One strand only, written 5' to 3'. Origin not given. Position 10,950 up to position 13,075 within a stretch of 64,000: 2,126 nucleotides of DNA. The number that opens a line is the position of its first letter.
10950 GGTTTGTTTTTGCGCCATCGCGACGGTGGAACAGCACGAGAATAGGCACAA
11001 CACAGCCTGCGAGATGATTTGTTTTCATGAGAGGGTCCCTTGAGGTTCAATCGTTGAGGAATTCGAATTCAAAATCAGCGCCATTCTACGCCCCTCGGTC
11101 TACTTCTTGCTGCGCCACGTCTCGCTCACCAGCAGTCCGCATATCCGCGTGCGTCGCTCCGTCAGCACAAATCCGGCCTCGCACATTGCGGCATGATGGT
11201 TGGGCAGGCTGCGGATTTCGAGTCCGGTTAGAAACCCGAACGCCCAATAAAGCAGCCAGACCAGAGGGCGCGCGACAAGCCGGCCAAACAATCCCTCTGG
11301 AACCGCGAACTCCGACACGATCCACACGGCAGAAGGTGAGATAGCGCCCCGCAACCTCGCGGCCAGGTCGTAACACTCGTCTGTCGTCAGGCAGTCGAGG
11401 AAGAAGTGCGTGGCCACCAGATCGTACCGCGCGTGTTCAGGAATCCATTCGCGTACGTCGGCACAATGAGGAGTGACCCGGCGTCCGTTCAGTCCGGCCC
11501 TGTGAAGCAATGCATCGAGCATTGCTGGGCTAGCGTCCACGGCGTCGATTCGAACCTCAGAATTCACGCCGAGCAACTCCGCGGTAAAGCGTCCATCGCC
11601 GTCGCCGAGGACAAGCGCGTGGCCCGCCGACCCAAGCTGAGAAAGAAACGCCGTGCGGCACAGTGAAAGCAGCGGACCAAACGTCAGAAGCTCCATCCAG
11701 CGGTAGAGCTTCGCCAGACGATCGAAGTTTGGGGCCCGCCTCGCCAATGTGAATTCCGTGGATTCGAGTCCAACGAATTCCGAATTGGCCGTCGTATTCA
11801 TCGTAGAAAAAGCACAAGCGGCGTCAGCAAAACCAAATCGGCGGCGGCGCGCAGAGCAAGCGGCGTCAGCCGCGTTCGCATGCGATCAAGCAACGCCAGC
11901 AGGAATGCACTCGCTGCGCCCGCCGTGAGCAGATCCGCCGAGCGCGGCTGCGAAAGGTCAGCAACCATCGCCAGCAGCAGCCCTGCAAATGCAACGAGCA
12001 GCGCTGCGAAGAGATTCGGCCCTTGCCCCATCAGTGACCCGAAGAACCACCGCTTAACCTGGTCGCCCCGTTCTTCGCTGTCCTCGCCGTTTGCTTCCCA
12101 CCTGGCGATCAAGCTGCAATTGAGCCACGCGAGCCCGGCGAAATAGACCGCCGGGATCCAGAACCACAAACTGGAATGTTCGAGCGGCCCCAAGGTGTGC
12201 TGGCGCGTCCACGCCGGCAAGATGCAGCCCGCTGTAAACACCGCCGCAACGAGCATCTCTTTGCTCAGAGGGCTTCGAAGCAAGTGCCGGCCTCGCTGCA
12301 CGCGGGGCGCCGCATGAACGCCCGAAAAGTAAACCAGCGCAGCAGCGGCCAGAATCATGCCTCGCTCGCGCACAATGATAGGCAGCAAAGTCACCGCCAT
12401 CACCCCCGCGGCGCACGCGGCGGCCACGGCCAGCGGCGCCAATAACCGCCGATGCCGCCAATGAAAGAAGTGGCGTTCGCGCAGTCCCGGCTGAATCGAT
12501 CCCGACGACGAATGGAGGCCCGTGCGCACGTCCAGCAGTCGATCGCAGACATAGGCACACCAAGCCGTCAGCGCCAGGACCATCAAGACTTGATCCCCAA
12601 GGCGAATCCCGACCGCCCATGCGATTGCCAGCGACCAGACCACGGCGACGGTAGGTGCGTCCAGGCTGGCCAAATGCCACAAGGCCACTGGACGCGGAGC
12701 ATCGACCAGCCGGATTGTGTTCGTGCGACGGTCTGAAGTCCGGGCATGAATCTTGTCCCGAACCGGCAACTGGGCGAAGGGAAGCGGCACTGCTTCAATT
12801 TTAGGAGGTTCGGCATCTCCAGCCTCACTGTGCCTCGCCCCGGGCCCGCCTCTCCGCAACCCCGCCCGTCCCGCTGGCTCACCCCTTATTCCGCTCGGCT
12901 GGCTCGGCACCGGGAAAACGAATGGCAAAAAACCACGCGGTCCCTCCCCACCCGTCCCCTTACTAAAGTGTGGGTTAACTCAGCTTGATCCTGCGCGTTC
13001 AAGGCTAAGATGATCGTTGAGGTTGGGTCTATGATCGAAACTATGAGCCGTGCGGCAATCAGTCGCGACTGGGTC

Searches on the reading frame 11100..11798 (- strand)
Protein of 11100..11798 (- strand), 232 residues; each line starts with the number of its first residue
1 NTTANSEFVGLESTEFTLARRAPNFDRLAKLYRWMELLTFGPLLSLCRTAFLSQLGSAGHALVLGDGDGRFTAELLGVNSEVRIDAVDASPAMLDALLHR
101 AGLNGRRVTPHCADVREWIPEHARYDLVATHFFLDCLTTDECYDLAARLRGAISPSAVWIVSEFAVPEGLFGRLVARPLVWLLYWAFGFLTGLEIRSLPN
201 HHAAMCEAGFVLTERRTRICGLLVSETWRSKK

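Call 10: search_protein_families(library=pfam, proteins=[window:11100-11798:-], max_evalue=0.001)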
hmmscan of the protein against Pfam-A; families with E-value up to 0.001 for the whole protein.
window:11100-11798:- (232 aa): 3 families
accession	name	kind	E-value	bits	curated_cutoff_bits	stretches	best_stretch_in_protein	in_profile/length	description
PF13649.12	Methyltransf_25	-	1.2e-08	36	27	1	62-153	2-93/97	Methyltransferase domain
PF08242.18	Methyltransf_12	-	1.6e-06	29.2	30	1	63-155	2-94/98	Methyltransferase domain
PF05891.18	Methyltransf_PK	-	2.7e-06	27.5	27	1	56-164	54-162/218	AdoMet dependent proline di-methyltransferase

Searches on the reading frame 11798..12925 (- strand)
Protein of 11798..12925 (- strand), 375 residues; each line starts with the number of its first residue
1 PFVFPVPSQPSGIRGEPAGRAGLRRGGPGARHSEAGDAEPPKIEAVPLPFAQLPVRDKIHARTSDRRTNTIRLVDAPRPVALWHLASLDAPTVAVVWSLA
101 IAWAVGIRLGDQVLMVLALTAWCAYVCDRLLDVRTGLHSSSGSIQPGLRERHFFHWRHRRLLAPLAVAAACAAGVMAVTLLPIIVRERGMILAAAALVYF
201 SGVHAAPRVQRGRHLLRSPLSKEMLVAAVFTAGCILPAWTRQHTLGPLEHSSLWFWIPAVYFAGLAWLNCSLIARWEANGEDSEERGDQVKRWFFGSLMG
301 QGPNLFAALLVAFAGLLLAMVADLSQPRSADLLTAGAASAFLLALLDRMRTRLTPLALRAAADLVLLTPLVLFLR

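Call 10: search_protein_families(library=pfam, proteins=[window:11798-12925:-], max_evalue=0.001)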
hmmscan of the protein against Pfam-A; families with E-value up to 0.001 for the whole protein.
window:11798-12925:- (375 aa): 0 families

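Call 74: search_protein_families(library=ncbifam, proteins=[window:11798-12925:-], max_evalue=0.001)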
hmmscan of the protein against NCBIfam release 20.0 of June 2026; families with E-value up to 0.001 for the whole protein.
window:11798-12925:- (375 aa): 1 family
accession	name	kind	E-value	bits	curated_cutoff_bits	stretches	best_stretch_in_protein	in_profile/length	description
NF047439.1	prenyl_LA_0991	equivalog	6.3e-08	32.6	300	1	82-234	7-142/275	LA_0991 family prenyltransferase-like protein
